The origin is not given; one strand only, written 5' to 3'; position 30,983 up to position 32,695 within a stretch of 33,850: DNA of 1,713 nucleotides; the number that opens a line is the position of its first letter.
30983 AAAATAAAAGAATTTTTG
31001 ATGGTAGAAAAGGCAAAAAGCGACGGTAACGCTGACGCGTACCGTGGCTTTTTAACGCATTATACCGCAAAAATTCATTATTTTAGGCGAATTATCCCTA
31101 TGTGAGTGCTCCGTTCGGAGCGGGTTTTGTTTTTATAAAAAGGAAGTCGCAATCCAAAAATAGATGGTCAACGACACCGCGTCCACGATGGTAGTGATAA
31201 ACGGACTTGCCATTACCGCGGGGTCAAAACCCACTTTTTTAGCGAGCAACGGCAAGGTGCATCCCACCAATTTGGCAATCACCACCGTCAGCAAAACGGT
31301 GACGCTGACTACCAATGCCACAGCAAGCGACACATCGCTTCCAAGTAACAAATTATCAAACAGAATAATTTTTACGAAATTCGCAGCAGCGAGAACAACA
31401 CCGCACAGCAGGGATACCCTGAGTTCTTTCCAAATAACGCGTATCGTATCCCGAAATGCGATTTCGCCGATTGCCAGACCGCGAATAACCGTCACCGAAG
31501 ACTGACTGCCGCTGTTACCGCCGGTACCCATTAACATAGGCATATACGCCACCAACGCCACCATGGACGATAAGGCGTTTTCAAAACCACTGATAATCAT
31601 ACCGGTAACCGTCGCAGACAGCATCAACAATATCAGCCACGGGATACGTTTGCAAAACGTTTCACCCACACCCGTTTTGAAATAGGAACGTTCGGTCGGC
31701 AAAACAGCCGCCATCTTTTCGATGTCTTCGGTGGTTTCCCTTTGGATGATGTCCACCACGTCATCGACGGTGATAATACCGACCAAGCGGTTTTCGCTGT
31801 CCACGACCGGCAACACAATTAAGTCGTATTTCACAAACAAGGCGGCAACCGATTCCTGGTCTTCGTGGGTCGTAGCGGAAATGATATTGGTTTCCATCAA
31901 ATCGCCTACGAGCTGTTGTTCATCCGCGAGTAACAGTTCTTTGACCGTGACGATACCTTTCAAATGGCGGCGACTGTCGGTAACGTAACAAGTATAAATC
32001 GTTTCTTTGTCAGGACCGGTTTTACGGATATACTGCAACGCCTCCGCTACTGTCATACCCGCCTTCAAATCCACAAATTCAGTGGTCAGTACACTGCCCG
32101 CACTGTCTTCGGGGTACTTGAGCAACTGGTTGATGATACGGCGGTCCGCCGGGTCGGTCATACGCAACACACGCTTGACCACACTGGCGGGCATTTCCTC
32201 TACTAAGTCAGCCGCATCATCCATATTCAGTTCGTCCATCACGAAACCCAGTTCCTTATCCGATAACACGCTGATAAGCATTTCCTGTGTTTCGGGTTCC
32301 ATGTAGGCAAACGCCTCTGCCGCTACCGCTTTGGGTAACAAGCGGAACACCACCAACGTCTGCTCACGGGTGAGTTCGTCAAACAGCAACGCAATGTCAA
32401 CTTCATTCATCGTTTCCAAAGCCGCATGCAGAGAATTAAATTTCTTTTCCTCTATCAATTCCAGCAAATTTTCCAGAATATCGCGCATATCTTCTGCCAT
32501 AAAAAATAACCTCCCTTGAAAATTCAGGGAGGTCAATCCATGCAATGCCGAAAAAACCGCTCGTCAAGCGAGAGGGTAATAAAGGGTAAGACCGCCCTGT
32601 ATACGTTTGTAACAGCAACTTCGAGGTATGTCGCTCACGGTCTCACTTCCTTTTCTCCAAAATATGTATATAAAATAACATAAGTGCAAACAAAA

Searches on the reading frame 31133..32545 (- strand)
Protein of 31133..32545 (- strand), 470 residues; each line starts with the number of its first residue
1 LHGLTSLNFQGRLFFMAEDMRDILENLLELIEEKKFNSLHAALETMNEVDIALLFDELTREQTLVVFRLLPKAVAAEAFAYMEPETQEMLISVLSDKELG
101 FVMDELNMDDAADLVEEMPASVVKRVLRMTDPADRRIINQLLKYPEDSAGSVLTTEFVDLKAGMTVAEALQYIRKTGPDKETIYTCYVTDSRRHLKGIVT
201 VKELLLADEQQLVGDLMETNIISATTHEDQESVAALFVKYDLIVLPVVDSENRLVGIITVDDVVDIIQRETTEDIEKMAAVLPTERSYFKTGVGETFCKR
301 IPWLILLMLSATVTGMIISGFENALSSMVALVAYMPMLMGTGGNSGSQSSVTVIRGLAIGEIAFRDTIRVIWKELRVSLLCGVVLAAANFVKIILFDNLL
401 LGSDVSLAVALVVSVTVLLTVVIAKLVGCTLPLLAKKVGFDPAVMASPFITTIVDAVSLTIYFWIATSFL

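Call 64: search_protein_families(library=pfam, proteins=[window:31133-32545:-], max_evalue=0.001)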
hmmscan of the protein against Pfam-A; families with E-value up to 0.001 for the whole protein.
window:31133-32545:- (470 aa): 3 families
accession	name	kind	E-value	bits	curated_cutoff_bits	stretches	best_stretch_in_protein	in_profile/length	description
PF01769.21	MgtE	-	9.3e-38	129.7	27.6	1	335-465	1-125/125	Divalent cation transporter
PF03448.22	MgtE_N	-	2.7e-26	92.5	25.9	1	46-147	1-102/102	MgtE intracellular N domain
PF00571.33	CBS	-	3.5e-16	59.7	24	2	213-267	1-55/57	CBS domain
